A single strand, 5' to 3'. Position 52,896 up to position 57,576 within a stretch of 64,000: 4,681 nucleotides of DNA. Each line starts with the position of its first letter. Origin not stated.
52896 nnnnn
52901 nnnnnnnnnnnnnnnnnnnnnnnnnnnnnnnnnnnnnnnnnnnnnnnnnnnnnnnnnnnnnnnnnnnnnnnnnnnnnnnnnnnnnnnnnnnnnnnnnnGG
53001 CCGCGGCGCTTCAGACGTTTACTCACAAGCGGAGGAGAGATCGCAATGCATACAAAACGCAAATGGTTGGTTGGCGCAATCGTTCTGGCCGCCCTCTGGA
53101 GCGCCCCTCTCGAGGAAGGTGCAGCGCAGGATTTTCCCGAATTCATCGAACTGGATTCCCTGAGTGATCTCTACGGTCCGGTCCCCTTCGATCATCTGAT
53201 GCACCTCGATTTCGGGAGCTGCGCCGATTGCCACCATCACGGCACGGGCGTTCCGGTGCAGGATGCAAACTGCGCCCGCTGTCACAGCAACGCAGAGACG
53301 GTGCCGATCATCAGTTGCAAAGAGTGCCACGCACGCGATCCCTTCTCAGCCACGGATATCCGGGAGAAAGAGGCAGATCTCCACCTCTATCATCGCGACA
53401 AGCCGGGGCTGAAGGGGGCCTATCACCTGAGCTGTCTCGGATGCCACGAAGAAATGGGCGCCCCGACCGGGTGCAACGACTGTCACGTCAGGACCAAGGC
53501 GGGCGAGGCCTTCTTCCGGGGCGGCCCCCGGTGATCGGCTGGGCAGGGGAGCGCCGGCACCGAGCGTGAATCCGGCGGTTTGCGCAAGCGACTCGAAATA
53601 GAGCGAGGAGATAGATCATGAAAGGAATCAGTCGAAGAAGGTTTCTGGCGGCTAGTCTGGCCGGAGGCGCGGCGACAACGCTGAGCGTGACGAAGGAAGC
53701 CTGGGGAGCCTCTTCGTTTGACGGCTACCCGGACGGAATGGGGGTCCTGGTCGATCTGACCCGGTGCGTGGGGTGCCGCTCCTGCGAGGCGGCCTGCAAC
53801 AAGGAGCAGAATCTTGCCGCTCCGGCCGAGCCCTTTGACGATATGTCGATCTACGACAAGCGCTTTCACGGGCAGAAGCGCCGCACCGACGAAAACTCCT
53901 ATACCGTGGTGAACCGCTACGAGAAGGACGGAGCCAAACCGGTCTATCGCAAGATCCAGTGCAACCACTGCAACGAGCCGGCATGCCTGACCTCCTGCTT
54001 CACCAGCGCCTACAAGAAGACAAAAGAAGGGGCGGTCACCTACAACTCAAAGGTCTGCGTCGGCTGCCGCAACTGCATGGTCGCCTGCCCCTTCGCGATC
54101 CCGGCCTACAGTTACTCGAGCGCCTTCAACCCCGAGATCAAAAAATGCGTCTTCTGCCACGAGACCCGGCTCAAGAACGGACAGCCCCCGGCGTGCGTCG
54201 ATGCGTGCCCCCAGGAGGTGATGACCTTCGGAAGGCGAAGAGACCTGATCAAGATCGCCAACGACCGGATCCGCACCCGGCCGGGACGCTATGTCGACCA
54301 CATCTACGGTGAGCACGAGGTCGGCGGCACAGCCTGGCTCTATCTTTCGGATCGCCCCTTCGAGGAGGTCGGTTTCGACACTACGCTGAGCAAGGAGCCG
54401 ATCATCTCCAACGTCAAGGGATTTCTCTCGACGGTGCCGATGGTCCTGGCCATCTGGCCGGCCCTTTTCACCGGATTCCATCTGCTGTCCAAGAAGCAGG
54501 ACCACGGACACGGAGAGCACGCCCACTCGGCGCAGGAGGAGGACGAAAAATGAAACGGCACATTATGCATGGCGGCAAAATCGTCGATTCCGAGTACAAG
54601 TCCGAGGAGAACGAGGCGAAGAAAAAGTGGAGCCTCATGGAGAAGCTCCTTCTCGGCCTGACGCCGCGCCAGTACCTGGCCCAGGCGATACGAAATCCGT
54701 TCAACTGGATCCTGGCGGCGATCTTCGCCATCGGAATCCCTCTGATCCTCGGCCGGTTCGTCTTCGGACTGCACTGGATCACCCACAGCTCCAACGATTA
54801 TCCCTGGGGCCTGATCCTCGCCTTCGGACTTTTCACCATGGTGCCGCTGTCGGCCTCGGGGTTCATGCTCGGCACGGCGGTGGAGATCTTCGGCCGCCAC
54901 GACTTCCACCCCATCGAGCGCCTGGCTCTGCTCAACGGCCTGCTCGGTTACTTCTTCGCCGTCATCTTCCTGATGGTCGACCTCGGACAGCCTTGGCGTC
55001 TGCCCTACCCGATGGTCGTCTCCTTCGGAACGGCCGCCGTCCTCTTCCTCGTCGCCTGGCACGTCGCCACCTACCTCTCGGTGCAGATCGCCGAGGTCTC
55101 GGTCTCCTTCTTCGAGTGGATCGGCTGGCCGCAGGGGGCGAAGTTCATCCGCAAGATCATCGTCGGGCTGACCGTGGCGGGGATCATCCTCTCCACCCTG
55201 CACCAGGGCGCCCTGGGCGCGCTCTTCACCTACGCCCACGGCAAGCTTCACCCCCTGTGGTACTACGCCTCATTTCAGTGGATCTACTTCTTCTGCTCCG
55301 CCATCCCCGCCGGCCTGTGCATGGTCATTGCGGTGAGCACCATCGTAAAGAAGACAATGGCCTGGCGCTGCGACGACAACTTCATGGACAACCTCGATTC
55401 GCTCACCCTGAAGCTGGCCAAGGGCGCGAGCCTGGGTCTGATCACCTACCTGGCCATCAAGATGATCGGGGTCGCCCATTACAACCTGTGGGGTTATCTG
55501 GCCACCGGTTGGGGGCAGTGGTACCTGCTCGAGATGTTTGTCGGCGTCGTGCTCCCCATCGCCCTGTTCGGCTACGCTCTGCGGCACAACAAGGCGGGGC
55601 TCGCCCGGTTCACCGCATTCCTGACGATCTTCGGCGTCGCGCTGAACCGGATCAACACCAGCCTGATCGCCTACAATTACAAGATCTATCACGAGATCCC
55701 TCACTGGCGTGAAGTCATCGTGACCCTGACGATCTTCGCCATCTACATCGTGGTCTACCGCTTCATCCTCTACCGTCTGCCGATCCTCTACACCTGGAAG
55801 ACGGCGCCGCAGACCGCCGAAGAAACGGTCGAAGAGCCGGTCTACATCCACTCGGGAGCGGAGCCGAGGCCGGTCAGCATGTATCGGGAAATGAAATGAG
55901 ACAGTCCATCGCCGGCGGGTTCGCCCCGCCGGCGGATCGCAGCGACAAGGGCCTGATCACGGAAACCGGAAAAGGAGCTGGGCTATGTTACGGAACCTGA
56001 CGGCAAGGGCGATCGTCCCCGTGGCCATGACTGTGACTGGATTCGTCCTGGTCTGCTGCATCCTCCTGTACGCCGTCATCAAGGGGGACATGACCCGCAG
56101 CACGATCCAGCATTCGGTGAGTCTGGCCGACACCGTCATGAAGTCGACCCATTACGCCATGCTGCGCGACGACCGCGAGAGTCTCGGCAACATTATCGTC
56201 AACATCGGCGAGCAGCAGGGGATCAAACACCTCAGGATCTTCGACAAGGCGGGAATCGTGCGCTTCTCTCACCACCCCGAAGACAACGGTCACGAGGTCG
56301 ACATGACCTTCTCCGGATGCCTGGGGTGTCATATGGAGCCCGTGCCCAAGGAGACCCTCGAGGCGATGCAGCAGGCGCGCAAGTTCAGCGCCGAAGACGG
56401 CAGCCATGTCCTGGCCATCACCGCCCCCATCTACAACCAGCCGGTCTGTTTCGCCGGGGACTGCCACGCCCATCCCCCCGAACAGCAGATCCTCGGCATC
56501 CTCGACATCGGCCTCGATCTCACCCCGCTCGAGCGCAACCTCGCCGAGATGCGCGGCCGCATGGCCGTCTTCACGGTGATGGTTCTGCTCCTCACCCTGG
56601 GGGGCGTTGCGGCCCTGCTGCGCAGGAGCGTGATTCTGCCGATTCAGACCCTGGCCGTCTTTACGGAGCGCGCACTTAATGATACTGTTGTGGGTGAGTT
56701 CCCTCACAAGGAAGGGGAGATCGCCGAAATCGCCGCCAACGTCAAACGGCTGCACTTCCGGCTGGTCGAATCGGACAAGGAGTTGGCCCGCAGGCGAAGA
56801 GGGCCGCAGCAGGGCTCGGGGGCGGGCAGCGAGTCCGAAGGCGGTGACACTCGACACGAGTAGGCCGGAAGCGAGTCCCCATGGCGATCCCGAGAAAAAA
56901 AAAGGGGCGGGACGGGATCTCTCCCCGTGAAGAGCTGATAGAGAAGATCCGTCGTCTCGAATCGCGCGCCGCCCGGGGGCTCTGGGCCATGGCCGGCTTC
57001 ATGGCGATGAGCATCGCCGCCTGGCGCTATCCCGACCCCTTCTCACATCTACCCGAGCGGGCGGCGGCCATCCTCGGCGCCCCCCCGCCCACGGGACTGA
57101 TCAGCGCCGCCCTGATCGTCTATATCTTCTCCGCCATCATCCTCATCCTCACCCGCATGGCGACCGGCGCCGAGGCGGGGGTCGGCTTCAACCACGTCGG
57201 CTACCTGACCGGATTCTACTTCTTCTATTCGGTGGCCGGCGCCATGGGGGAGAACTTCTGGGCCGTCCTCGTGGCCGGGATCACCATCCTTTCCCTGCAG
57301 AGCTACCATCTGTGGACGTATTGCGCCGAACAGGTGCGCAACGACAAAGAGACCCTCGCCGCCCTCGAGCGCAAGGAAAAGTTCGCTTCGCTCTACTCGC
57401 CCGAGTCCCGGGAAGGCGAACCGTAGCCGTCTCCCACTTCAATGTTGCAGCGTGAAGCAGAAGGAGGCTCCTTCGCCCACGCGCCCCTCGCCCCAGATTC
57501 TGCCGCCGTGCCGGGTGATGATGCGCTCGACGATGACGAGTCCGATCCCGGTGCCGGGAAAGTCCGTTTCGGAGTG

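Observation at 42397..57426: Two divergent sigma-54 operons open with the same leader module, encode different quinol-cytochrome complexes, and flank an activator-kinase-activator core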

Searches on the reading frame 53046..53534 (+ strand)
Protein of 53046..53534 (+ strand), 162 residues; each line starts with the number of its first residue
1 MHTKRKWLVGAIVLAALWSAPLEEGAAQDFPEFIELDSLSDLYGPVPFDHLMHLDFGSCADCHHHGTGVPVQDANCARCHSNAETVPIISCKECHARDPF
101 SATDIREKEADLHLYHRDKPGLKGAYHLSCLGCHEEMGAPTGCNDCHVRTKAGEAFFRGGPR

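Call 7: search_protein_families(library=pfam, max_evalue=0.01, proteins=[window:53046-53534:+])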
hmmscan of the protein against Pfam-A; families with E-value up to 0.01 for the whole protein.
window:53046-53534:+ (162 aa): 3 families
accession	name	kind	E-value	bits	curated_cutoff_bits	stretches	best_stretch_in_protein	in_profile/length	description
PF02085.21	Cytochrom_CIII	-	9.1e-10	39.2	22.9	1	43-147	18-101/101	Class III cytochrome C family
PF14522.11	Cytochrome_C7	-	0.00085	19.5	24.8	0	141-150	14-23/67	Cytochrome c7 and related cytochrome c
PF14537.11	Cytochrom_c3_2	-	0.0015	19.4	25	0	53-147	2-78/79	Cytochrome c3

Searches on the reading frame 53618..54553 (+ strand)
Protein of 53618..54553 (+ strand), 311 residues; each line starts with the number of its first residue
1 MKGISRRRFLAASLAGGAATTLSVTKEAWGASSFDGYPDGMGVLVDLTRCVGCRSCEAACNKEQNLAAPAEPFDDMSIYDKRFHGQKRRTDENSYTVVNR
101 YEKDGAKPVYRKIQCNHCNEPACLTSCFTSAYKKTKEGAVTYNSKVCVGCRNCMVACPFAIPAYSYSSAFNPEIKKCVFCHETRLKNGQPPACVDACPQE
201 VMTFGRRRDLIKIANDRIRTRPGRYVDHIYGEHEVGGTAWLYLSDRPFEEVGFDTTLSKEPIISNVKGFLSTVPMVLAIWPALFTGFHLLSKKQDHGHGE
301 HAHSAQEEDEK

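Call 7: search_protein_families(library=pfam, max_evalue=0.01, proteins=[window:53618-54553:+])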
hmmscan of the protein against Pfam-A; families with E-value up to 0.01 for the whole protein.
window:53618-54553:+ (311 aa): 10 families
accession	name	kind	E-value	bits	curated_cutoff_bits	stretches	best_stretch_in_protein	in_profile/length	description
PF13247.11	Fer4_11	-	1.1e-17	64.4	26.2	1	110-207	5-100/100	4Fe-4S dicluster domain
PF12838.12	Fer4_7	-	3.8e-10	40.5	27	1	114-160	1-51/52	4Fe-4S dicluster domain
PF13237.11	Fer4_10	-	1.6e-09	38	25.5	2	140-198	2-53/53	4Fe-4S dicluster domain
PF13187.11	Fer4_9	-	3e-09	37.2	27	1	147-201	2-51/52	4Fe-4S dicluster domain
PF12797.12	Fer4_2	-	6.8e-08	32.4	24.5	2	43-61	3-21/22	4Fe-4S binding domain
PF12837.12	Fer4_6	-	2.8e-07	30.6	25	1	140-160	2-22/24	4Fe-4S binding domain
PF00037.32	Fer4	-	0.00043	20.4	21.1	1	141-159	2-20/24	4Fe-4S binding domain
PF10518.14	TAT_signal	-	0.00064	20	22.7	1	4-22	2-20/21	TAT (twin-arginine translocation) pathway signal sequence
PF14697.11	Fer4_21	-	0.0016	18.9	35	1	113-159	9-53/59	4Fe-4S dicluster domain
PF13183.11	Fer4_8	-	0.0073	17.3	27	0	47-120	2-62/68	4Fe-4S dicluster domain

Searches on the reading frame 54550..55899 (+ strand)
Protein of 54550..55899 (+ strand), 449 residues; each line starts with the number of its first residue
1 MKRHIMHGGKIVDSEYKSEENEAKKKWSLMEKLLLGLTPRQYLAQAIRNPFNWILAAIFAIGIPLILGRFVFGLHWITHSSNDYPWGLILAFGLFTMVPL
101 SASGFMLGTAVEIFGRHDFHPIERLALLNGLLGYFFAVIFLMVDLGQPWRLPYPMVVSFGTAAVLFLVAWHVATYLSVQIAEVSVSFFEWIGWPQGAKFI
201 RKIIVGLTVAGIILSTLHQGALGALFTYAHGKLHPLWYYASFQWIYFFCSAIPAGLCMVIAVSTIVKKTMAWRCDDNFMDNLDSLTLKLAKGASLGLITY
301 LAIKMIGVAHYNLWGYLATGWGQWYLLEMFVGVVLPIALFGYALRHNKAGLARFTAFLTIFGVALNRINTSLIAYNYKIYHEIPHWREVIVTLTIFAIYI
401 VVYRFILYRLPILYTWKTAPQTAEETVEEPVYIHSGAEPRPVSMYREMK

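Call 7: search_protein_families(library=pfam, max_evalue=0.01, proteins=[window:54550-55899:+])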
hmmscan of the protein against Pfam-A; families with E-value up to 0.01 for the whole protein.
window:54550-55899:+ (449 aa): 0 families

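Call 11: search_protein_families(library=ncbifam, max_evalue=0.01, proteins=[window:54550-55899:+])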
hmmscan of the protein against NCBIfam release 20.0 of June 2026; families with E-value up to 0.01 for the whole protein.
window:54550-55899:+ (449 aa): 3 families
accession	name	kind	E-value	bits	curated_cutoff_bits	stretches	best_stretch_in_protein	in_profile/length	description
NF045714.1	sulf_resp_HmcC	equivalog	1.1e-100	337.6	550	1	49-416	2-371/376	sulfate respiration complex protein HmcC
NF008133.1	PRK10881.1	equivalog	3.8e-49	168.2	450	1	49-413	13-374/377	Ni/Fe-hydrogenase cytochrome b subunit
NF041784.1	mnquin_red_QrcD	equivalog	2.5e-11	43.5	570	1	54-412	24-400/408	menaquinone reductase integral membrane subunit QrcD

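Call 44: find_homologous_proteins(query=window:54550-55899:+, max_evalue=1e-20)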
Query window:54550-55899:+ (449 aa): 1991 proteins with E <= 1e-20 among 8000 candidates; the best 120 are listed.
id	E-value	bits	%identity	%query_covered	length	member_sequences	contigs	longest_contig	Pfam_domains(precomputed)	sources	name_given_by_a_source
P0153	2.1e-278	942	91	100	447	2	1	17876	-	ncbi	-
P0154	6.5e-271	917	88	100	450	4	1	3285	-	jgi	jgi:Ni/Fe-hydrogenase subunit HybB-like protein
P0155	3.9e-241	819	79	100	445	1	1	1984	-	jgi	jgi:Ni/Fe-hydrogenase subunit HybB-like protein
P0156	1.4e-240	817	78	100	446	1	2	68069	-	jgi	jgi:Ni/Fe-hydrogenase subunit HybB-like protein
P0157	7.3e-240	815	79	100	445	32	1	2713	-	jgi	-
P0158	4.3e-233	792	76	100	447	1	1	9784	-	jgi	-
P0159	4.4e-233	792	76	100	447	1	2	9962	-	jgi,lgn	-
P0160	9.3e-230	781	77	100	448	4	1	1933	-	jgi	jgi:Ni/Fe-hydrogenase subunit HybB-like protein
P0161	1.0e-229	781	82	92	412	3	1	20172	-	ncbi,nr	ncbi:MAG: polysulfide reductase, partial [Desulfuromonadales bacterium]|nr:polysulfide reductase [De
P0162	1.0e-228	778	76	100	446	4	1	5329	-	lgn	-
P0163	5.9e-228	775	76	100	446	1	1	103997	-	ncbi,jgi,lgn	-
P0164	4.2e-224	763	74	99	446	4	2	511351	-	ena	-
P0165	1.4e-220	751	73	100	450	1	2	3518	-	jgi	jgi:Ni/Fe-hydrogenase subunit HybB-like protein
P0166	3.3e-219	747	73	99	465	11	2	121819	-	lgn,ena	-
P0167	2.2e-218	744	75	96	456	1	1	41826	-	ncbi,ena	-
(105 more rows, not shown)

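Call 67: search_protein_families(library=pfam, max_evalue=5, proteins=[window:54550-55899:+])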
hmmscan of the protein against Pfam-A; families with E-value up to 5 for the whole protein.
window:54550-55899:+ (449 aa): 0 families

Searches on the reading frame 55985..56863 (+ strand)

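Call 7: search_protein_families(library=pfam, max_evalue=0.01, proteins=[window:55985-56863:+])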
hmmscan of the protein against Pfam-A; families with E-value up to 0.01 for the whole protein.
window:55985-56863:+ (292 aa): 2 families
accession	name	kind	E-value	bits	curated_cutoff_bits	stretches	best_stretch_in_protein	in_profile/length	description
PF21563.3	Mcp40H-20_sensor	-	0.00017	22.3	27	0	54-165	6-99/112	Methyl-accepting chemotaxis sensory transducer, class 40H, sensor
PF17203.10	sCache_3_2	-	0.0034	17.9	28.4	0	36-149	6-111/140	Single cache domain 3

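Call 11: search_protein_families(library=ncbifam, max_evalue=0.01, proteins=[window:55985-56863:+])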
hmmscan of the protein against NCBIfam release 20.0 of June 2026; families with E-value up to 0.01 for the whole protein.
window:55985-56863:+ (292 aa): 3 families
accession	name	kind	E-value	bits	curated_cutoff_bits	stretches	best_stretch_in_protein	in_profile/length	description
NF007423.1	PRK09966.1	equivalog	0.00057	18.9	325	1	14-101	12-100/390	diguanylate cyclase DgcN/YfiN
NF008312.0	PRK11100.1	equivalog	0.00076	18.4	356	1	131-260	136-250/477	two-component system sensor histidine kinase CreC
NF040691.1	MtrAB_MtrB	equivalog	0.0046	16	450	1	3-230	3-226/507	MtrAB system histidine kinase MtrB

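Call 67: search_protein_families(library=pfam, max_evalue=5, proteins=[window:55985-56863:+])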
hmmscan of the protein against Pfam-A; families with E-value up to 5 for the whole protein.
window:55985-56863:+ (292 aa): 5 families
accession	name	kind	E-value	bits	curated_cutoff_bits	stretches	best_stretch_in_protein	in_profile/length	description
PF21563.3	Mcp40H-20_sensor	-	0.00017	22.3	27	1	54-165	6-99/112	Methyl-accepting chemotaxis sensory transducer, class 40H, sensor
PF17203.10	sCache_3_2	-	0.0034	17.9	28.4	1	36-149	6-111/140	Single cache domain 3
PF17152.10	CHASE8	-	0.048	14.3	27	1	40-103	5-70/102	Periplasmic sensor domain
PF14827.12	dCache_3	-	0.07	13.1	25.7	1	57-102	41-90/239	Double sensory domain of two-component sensor kinase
PF11845.13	Tll0287-like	-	0.38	11.6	24.1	1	110-139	102-133/144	Tll0287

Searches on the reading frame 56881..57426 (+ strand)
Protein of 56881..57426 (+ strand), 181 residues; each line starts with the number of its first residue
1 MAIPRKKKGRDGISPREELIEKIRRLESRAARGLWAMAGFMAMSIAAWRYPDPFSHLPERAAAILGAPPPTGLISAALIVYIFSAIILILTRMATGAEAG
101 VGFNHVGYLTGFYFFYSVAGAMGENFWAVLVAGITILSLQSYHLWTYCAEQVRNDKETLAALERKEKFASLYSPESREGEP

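Call 7: search_protein_families(library=pfam, max_evalue=0.01, proteins=[window:56881-57426:+])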
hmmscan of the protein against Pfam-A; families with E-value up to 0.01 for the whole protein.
window:56881-57426:+ (181 aa): 0 families

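Call 11: search_protein_families(library=ncbifam, max_evalue=0.01, proteins=[window:56881-57426:+])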
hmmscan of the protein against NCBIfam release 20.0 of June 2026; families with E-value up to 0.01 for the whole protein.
window:56881-57426:+ (181 aa): 0 families

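Call 67: search_protein_families(library=pfam, max_evalue=5, proteins=[window:56881-57426:+])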
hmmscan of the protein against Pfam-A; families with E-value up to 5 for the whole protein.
window:56881-57426:+ (181 aa): 1 family
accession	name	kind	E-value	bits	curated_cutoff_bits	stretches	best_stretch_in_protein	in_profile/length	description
PF12597.13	Cox20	-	0.2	11.9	25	0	117-160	41-84/101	Cytochrome c oxidase assembly protein COX20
